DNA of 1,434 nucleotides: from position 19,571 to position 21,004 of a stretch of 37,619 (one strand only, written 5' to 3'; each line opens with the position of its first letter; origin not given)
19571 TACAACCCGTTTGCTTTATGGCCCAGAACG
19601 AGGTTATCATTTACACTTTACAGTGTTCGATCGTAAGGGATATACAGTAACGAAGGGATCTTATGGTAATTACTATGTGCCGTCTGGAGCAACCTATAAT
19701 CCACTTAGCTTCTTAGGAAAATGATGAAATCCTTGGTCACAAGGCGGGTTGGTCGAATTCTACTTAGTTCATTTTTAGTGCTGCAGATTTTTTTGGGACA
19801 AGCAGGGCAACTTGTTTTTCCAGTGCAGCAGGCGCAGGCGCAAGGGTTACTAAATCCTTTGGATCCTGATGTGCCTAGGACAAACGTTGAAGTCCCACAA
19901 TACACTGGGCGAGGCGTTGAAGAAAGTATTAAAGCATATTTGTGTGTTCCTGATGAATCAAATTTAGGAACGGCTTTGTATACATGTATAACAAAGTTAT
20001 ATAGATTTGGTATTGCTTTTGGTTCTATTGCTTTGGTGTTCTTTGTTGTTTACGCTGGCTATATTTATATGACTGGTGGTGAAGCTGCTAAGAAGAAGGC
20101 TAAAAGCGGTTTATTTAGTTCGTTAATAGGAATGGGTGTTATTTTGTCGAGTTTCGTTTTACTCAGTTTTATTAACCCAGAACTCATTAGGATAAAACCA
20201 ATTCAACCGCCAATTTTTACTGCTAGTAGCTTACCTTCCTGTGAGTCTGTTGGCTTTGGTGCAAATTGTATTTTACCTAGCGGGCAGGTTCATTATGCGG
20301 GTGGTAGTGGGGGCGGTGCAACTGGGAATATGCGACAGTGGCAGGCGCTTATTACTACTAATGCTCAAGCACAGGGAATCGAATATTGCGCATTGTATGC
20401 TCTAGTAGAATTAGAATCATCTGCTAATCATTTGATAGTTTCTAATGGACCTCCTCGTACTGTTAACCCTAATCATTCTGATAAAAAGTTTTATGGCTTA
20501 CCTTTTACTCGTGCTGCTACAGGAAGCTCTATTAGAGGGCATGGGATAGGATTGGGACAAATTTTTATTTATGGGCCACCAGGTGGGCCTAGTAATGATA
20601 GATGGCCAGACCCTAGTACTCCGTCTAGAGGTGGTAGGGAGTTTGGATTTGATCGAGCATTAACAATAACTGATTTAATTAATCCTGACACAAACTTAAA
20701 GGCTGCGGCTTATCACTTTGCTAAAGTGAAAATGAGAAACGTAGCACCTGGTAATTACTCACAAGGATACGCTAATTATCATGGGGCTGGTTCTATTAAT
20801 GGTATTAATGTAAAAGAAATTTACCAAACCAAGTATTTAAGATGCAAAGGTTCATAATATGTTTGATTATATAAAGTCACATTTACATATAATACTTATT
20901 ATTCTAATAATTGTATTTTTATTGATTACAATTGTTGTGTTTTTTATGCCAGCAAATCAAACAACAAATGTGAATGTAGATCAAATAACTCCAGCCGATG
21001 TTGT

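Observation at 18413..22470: Four-gene, translationally coupled peptidoglycan-hydrolase operon with two hydrolases tethered to pilin-like membrane hairpins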

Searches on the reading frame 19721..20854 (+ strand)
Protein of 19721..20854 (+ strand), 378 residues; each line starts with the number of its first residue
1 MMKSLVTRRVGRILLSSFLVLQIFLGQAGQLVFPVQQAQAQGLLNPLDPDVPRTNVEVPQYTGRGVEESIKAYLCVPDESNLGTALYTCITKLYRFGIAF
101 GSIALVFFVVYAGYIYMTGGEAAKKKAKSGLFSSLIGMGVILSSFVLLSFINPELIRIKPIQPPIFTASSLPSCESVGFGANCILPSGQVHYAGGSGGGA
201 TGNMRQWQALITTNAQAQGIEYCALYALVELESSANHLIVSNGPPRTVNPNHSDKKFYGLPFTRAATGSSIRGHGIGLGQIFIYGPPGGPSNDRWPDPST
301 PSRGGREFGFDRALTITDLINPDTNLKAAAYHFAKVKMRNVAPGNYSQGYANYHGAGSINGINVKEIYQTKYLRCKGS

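Call 4: search_protein_families(library=pfam, proteins=[window:19721-20854:+], max_evalue=1)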
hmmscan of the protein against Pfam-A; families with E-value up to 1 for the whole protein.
window:19721-20854:+ (378 aa): 3 families
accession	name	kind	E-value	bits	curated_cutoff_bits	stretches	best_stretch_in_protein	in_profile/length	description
PF18895.5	T4SS_pilin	-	0.00025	21.5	26.6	1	98-151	17-71/71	Type IV secretion system pilin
PF01464.25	SLT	-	0.034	14.1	21.3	0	311-337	54-80/117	Transglycosylase SLT domain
PF10215.14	Ost4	-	0.88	9.9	25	0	92-111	6-25/34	Oligosaccaryltransferase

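Call 5: search_protein_families(library=ncbifam, proteins=[window:19721-20854:+], max_evalue=1)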
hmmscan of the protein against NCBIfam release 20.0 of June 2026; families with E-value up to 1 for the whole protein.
window:19721-20854:+ (378 aa): 1 family
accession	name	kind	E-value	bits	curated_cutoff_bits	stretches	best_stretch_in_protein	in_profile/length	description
NF045849.1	ICE_MMCAP2_0565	equivalog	0.00023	20.8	40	1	93-151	13-76/80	Mbov_0395 family pilin-like conjugal transfer protein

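Call 8: search_solved_structures(query=window:19721-20854:+, max_evalue=10, show_alignments=2)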
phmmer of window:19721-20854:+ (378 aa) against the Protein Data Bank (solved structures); distinct sequences matched with E-value up to 10: 0.

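Call 10: find_homologous_proteins(query=window:19721-20854:+)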
Query window:19721-20854:+ (378 aa): 117 proteins with E <= 0.001 among 5174 candidates.
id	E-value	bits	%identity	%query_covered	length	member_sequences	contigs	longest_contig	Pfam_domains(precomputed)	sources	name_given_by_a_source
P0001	1.8e-154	533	65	98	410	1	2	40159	-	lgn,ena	-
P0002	2.8e-148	512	63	99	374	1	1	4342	-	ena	-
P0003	3.6e-142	492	60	99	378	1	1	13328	-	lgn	-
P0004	1.0e-135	471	58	98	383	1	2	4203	-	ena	-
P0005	6.0e-126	439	59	99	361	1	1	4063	-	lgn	-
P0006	3.4e-123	430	57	89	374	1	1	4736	-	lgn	-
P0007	5.6e-119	416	59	88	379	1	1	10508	-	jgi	jgi:hypothetical protein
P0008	1.0e-109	385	55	94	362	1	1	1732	PF01464.26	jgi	jgi:hypothetical protein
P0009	3.0e-106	374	52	100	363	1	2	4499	PF01464.26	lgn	-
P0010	9.9e-104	366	53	95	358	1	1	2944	PF01464.26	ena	-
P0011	2.3e-103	364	54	94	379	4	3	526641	-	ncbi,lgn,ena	-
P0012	1.9e-100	355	52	92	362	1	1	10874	PF01464.26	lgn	-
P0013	3.4e-99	351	51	94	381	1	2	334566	PF01464.26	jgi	jgi:hypothetical protein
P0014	7.1e-97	343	51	92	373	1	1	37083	PF01464.26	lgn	-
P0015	7.6e-97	343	50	93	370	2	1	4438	-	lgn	-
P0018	5.8e-94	333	48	98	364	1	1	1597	PF01464.26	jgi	jgi:hypothetical protein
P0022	6.8e-90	320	46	99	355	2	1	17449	PF01464.26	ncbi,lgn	-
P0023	9.8e-88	313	47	87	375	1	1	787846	-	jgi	jgi:hypothetical protein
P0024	3.1e-86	308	49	92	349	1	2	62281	PF01464.26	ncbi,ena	-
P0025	1.1e-85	306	47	100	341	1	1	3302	PF01464.26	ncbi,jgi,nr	ncbi:MAG TPA: transglycosylase SLT domain-containing protein [Patescibacteria group bacterium]|jgi:h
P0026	4.2e-84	301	46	99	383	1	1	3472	PF01464.26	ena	-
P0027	1.5e-81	293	47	98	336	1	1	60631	PF01464.26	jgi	jgi:hypothetical protein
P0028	5.3e-78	281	67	51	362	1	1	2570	-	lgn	-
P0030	2.1e-76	276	49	80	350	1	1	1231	PF01464.26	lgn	-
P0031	1.2e-74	270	46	87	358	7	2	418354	PF01464.26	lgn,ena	-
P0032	1.4e-74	270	44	99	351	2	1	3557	PF01464.26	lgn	-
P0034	3.3e-73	265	44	98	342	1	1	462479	-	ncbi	-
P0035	1.7e-71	260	44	94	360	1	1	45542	PF01464.26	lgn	-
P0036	2.8e-71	259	62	50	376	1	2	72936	-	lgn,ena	-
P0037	6.6e-70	254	60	54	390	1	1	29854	PF01464.26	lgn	-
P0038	7.4e-69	251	44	92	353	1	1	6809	PF01464.26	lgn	-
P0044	4.4e-62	229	42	88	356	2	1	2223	PF01464.26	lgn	-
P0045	1.4e-61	227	58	49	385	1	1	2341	PF01464.26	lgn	-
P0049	6.2e-58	215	55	51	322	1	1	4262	-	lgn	-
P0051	4.7e-57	212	52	50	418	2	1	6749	PF01464.26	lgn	-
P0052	2.0e-56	210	42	82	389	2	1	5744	PF01464.26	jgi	jgi:hypothetical protein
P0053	1.1e-54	204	54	50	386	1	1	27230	PF01464.26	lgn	-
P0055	3.5e-51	193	51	53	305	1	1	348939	-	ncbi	-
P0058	2.2e-50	190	46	56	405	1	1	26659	PF01464.26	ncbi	-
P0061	2.2e-49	187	49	48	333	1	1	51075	-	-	-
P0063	1.6e-48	184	42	63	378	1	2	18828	PF01464.26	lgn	-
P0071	6.7e-46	175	56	38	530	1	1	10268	-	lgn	-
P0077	1.2e-44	171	46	56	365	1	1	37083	PF01510.31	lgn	-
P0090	7.1e-42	162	52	39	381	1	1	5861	PF18895.6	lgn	-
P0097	2.1e-40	157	59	34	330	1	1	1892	-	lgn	-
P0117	1.5e-15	75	27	19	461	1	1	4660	PF18895.6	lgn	-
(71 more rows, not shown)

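Call 13: find_encoding_contigs(protein=P0061, flank=10000, max_places=3)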
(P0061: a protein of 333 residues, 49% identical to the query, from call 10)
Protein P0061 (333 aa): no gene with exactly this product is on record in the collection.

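Call 14: find_encoding_contigs(protein=P0001, flank=10000, max_places=3)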
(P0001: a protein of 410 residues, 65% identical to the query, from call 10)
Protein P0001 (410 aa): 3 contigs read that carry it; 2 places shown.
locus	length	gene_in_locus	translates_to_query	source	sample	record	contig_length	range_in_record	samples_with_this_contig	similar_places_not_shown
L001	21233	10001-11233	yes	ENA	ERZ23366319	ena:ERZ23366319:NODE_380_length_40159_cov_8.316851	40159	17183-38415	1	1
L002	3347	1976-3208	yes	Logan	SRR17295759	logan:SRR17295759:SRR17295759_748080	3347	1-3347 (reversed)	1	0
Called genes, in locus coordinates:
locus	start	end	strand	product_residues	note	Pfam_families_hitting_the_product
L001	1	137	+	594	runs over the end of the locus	PF01590:GAF, PF13185:GAF_2, PF00990:GGDEF, PF00563:EAL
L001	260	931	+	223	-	PF00072:Response_reg, PF00486:Trans_reg_C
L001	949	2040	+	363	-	PF00512:HisKA, PF02518:HATPase_c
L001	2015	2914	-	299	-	PF00551:Formyl_trans_N, PF02911:Formyl_trans_C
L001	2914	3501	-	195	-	PF00929:RNase_T, PF16473:Rv2179c-like (weak)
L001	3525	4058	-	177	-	PF00929:RNase_T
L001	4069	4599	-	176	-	PF01327:Pep_deformylase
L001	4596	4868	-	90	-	-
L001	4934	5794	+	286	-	PF00188:CAP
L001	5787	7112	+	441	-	PF03808:Glyco_tran_WecG, PF00293:NUDIX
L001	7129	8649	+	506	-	PF00749:tRNA-synt_1c, PF19269:Anticodon_2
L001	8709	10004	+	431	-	PF01551:Peptidase_M23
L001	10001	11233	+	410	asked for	-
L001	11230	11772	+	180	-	-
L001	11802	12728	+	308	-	-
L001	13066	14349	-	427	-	PF00266:Aminotran_5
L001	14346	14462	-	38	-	-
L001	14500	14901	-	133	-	PF27542:ArfC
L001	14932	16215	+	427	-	PF01170:UPF0020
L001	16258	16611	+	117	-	PF01016:Ribosomal_L27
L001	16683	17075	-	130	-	-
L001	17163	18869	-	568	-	PF06418:CTP_synth_N, PF01656:CbiA (weak), PF00117:GATase, PF07722:Peptidase_C26 (faint)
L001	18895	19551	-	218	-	-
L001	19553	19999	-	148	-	PF01281:Ribosomal_L9_N, PF03948:Ribosomal_L9_C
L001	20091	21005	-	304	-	PF18075:FtsX_ECD, PF02687:FtsX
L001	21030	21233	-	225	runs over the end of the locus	PF02463:SMC_N (weak), PF00005:ABC_tran, PF13304:AAA_21 (faint)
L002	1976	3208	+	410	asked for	-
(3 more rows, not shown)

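Call 15: find_encoding_contigs(protein=P0013, flank=8000, max_places=1)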
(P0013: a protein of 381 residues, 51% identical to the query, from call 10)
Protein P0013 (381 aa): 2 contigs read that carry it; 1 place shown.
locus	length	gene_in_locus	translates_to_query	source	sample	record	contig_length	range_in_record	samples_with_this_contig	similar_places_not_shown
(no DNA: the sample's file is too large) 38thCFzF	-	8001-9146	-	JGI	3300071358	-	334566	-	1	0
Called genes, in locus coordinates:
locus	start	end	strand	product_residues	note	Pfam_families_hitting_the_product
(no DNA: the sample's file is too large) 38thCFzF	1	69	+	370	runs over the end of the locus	PF00512:HisKA (faint), PF02518:HATPase_c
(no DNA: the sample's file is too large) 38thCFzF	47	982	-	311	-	PF00551:Formyl_trans_N, PF02911:Formyl_trans_C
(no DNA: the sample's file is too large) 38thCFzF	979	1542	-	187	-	PF16473:Rv2179c-like (weak), PF00929:RNase_T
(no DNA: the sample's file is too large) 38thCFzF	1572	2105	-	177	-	PF00929:RNase_T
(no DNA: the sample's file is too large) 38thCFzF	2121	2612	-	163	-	PF01327:Pep_deformylase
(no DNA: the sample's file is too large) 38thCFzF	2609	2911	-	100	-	-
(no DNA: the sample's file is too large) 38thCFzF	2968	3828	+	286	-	PF00188:CAP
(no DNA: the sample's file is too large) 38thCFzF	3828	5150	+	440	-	PF03808:Glyco_tran_WecG, PF00293:NUDIX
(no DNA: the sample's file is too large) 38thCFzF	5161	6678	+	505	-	PF00749:tRNA-synt_1c, PF19269:Anticodon_2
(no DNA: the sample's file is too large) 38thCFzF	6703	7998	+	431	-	PF01551:Peptidase_M23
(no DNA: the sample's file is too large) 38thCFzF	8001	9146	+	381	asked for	PF01464:SLT (faint)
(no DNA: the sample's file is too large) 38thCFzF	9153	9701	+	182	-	-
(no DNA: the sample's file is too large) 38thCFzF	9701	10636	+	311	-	-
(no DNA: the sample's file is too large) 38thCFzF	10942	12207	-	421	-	PF00266:Aminotran_5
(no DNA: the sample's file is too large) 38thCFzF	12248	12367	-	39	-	-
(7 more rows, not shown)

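Call 16: find_encoding_contigs(protein=P0023, flank=8000, max_places=1)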
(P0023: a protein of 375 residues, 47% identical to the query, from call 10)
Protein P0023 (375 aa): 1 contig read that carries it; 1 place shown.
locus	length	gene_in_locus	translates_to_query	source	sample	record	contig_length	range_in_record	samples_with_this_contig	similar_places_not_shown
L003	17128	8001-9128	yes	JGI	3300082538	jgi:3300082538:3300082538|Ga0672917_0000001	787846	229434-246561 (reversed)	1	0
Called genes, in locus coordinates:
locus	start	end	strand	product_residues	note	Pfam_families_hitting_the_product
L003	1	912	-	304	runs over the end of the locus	PF00551:Formyl_trans_N, PF02911:Formyl_trans_C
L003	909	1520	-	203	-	PF00929:RNase_T, PF16473:Rv2179c-like (weak)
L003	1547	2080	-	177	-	PF00929:RNase_T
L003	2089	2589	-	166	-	PF01327:Pep_deformylase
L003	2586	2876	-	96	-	-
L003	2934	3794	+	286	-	PF00188:CAP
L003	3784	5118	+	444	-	PF03808:Glyco_tran_WecG, PF00293:NUDIX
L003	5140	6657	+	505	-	PF00749:tRNA-synt_1c, PF19269:Anticodon_2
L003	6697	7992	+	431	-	PF00038:Filament (faint), PF24161:CCDC39 (faint), PF01551:Peptidase_M23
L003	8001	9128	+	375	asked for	-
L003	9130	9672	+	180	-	-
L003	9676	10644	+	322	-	-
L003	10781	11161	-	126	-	-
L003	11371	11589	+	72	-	-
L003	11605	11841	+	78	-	-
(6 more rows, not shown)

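Call 17: find_encoding_contigs(protein=P0034, flank=8000, max_places=1)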
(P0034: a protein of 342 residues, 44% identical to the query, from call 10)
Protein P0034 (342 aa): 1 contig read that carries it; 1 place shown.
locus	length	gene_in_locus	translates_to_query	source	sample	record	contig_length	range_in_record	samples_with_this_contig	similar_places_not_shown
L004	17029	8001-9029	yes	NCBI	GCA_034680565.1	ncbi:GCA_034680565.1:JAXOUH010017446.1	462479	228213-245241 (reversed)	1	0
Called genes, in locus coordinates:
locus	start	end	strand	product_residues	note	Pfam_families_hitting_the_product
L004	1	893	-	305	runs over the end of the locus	PF00551:Formyl_trans_N, PF02911:Formyl_trans_C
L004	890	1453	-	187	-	PF16473:Rv2179c-like (faint), PF00929:RNase_T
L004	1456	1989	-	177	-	PF00929:RNase_T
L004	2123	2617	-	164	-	PF01327:Pep_deformylase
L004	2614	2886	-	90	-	-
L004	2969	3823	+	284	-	PF00188:CAP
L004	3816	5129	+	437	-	PF03808:Glyco_tran_WecG, PF00293:NUDIX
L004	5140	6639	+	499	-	PF00749:tRNA-synt_1c, PF19269:Anticodon_2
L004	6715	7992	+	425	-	PF28385:CCDC172 (faint), PF01551:Peptidase_M23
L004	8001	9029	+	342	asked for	-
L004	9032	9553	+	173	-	-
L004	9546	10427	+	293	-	-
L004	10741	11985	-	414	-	PF00266:Aminotran_5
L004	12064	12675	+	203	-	-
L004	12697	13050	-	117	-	PF27542:ArfC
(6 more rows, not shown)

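Call 32: predict_structure(alignment_id=A1)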
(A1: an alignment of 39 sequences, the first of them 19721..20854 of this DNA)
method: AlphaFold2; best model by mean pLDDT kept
length: 378 residues; sequences in the alignment: 39
mean_pLDDT: 74.4   pTM: 0.50
mean pLDDT of the five models: 74.4, 73.7, 71.7, 71.4, 70.7
residues with pLDDT >= 90: 131; 70-90: 113; 50-70: 58; < 50: 76
segments of 3 or more residues with pLDDT < 50: 30-63, 158-173, 186-199
pLDDT, mean of each block of 10 residues (from residue 1): 65 82 66 38 40 41 47 53 57 69 80 83 81 80 72 54 41 49 46 43 86 97 97 95 90 94 81 93 78 78 95 97 98 97 95 89 93 87
secondary structure, 60 per line:
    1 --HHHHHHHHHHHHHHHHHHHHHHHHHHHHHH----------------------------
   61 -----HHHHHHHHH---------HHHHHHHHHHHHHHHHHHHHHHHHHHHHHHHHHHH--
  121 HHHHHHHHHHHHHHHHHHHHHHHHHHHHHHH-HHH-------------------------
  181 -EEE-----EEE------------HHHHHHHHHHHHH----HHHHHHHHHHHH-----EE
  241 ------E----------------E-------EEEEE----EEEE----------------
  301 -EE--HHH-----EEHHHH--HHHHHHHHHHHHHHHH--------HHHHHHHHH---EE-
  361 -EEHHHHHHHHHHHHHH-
elements in order: H3-32 H66-74 H84-118 H121-151 E182-184 E190-192 H205-217 H222-233 E272-276 E281-284 H316-319 H322-337 H346-354 H364-377

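Call 36: fold_search(model_id=the predicted structure, library=pdb)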
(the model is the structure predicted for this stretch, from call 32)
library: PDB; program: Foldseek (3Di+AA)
matches with E <= 10: 186; with E <= 0.001: 1
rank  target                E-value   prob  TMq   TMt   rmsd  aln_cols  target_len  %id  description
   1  2y8p_B                9.6e-04  1.00  0.23  0.44   7.3       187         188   16  Crystal Structure of an Outer Membrane-Anchored Endolytic Peptidoglycan Lytic Transglycosylase (MltE) from Escherichia (released 2011-04-13)
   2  4c5f_A                1.5e-03  1.00  0.24  0.27   7.8       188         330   14  Structure of Lytic Transglycosylase MltC from Escherichia coli at 2.3 A resolution. (released 2014-07-23)
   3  6gi3                  1.5e-03  1.00  0.24  0.44   7.5       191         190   17  Structure of Lytic Transglycosylase MltE mutant S73A from E.coli (released 2018-10-10)
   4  2y8p_A                1.6e-03  1.00  0.23  0.43   7.4       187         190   16  Crystal Structure of an Outer Membrane-Anchored Endolytic Peptidoglycan Lytic Transglycosylase (MltE) from Escherichia (released 2011-04-13)
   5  6ghz_B                1.8e-03  1.00  0.23  0.43   7.4       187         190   16  Structure of Lytic Transglycosylase MltE mutant Y192F from E.coli (released 2018-10-31)
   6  4hjy_A                1.9e-03  1.00  0.24  0.46   7.5       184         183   15  2.4 A Crystal structure of E. coli MltE-E64Q with bound chitopentaose (released 2012-10-24)
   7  6gi4                  2.1e-03  1.00  0.25  0.47   6.7       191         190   17  Structure of Lytic Transglycosylase MltE mutant S75A from E.coli (released 2018-10-10)
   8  3t36_A                2.1e-03  1.00  0.24  0.45   7.4       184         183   16  Crystal structure of lytic transglycosylase MltE from Eschericha coli (released 2012-07-25)
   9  3t36_D                2.5e-03  1.00  0.23  0.44   7.4       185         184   17  Crystal structure of lytic transglycosylase MltE from Eschericha coli (released 2012-07-25)
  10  6ghy_A                2.9e-03  1.00  0.26  0.47   6.3       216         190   16  Structure of Lytic Transglycosylase MltE inactive mutant E64Q from E.coli (released 2018-10-31)
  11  3t36_B                3.2e-03  1.00  0.24  0.45   7.1       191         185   16  Crystal structure of lytic transglycosylase MltE from Eschericha coli (released 2012-07-25)
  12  6ghy_B                3.4e-03  1.00  0.24  0.44   7.0       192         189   17  Structure of Lytic Transglycosylase MltE inactive mutant E64Q from E.coli (released 2018-10-31)
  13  4cfo_A                3.8e-03  1.00  0.24  0.27   7.2       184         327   16  Structure of Lytic Transglycosylase MltC from Escherichia coli in complex with tetrasaccharide at 2.9 A resolution. (released 2014-07-23)
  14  6ghz_A                5.4e-03  1.00  0.23  0.45   7.3       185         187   16  Structure of Lytic Transglycosylase MltE mutant Y192F from E.coli (released 2018-10-31)
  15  4hjv_D                1.0e-02  1.00  0.22  0.42   8.1       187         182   16  Crystal structure of E. coli MltE with bound bulgecin and murodipeptide (released 2012-10-24)
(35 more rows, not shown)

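Call 41: search_protein_families(library=pfam, proteins=[P0028, P0036, P0090, P0049, P0055, P0097, P0071, P0117], max_evalue=0.05)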
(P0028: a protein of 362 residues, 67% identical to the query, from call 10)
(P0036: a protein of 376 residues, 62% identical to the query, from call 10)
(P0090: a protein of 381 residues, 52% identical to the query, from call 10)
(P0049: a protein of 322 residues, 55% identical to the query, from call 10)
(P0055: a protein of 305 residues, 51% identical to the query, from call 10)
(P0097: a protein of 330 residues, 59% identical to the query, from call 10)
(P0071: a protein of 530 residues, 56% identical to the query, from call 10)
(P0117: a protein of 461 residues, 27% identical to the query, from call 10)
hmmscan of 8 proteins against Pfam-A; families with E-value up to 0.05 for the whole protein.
P0028 (362 aa): 1 family
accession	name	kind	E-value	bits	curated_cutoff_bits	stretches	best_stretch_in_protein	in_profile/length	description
PF18895.5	T4SS_pilin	-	0.002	18.6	26.6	1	91-145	17-71/71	Type IV secretion system pilin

P0036 (376 aa): 1 family
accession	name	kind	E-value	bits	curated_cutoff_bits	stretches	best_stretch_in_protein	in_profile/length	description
PF18895.5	T4SS_pilin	-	0.0038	17.7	26.6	1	98-152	18-71/71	Type IV secretion system pilin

P0090 (381 aa): 4 families
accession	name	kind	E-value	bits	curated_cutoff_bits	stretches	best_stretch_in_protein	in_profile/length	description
PF18895.5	T4SS_pilin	-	2.1e-06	28.1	26.6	1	81-134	18-71/71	Type IV secretion system pilin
PF13472.12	Lipase_GDSL_2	-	1.4e-05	26.1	32.9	1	201-281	2-84/178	GDSL-like Lipase/Acylhydrolase family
PF00657.28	Lipase_GDSL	-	0.00013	22.7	23.6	1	198-290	1-109/208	GDSL-like Lipase/Acylhydrolase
PF04311.20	DUF459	-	0.0047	16.7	27.2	0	197-220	1-24/197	Protein of unknown function (DUF459)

P0049 (322 aa): 2 families
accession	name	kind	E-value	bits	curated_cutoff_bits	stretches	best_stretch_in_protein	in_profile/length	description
PF01832.25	Glucosaminidase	-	9.4e-05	23.5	30.2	1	252-319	3-81/123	Mannosyl-glycoprotein endo-beta-N-acetylglucosaminidase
PF18895.5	T4SS_pilin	-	0.032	14.7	26.6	0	92-145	18-71/71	Type IV secretion system pilin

P0055 (305 aa): 3 families
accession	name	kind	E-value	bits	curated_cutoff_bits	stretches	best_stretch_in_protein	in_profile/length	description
PF01832.25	Glucosaminidase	-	0.0013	19.8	30.2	0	236-302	4-81/123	Mannosyl-glycoprotein endo-beta-N-acetylglucosaminidase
PF18895.5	T4SS_pilin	-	0.0082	16.6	26.6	1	79-132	19-71/71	Type IV secretion system pilin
PF01578.25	Cytochrom_C_asm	-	0.048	13.7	29.9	1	85-134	161-209/212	Cytochrome C assembly protein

P0097 (330 aa): 2 families
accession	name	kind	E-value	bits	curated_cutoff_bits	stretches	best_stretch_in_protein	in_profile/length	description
PF18895.5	T4SS_pilin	-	0.0082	16.6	26.6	1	80-130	19-69/71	Type IV secretion system pilin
PF09930.14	DUF2162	-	0.03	14.2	34.4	0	79-144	128-193/223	Predicted transporter (DUF2162)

P0071 (530 aa): 1 family
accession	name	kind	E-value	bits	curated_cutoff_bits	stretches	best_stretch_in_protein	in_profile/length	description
PF18895.5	T4SS_pilin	-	0.00039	20.9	26.6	1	76-126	16-67/71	Type IV secretion system pilin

P0117 (461 aa): 7 families
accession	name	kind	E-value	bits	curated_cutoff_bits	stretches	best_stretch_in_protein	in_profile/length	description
PF18895.5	T4SS_pilin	-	1.8e-25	89.2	26.6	3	141-199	6-63/71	Type IV secretion system pilin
PF05987.18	DUF898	-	0.00075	19.1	28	0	140-228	173-266/336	Bacterial protein of unknown function (DUF898)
PF07331.16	TctB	-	0.0041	17.7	29.1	0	9-107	38-129/137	Tripartite tricarboxylate transporter TctB family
PF08570.15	DUF1761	-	0.011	16.4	31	0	268-335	43-109/123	Protein of unknown function (DUF1761)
PF05545.16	FixQ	-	0.011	16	29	0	259-295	7-43/49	Cbb3-type cytochrome oxidase component FixQ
PF04956.18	TrbC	-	0.013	16.2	27.9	0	142-206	39-97/98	TrbC/VIRB2 pilin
PF14293.11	YWFCY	-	0.033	14.6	24.4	0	65-108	67-110/144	YWFCY protein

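Call 84: find_encoding_contigs(protein=P0117, flank=10000, max_places=2)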
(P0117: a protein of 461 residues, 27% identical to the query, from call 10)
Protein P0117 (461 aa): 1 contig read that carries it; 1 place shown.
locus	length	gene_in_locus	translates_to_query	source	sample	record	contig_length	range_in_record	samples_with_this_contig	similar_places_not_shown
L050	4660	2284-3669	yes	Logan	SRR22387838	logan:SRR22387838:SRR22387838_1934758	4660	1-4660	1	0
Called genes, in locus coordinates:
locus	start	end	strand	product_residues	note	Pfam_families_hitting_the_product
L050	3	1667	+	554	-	?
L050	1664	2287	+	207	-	-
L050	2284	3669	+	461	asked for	PF18895:T4SS_pilin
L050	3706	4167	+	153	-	-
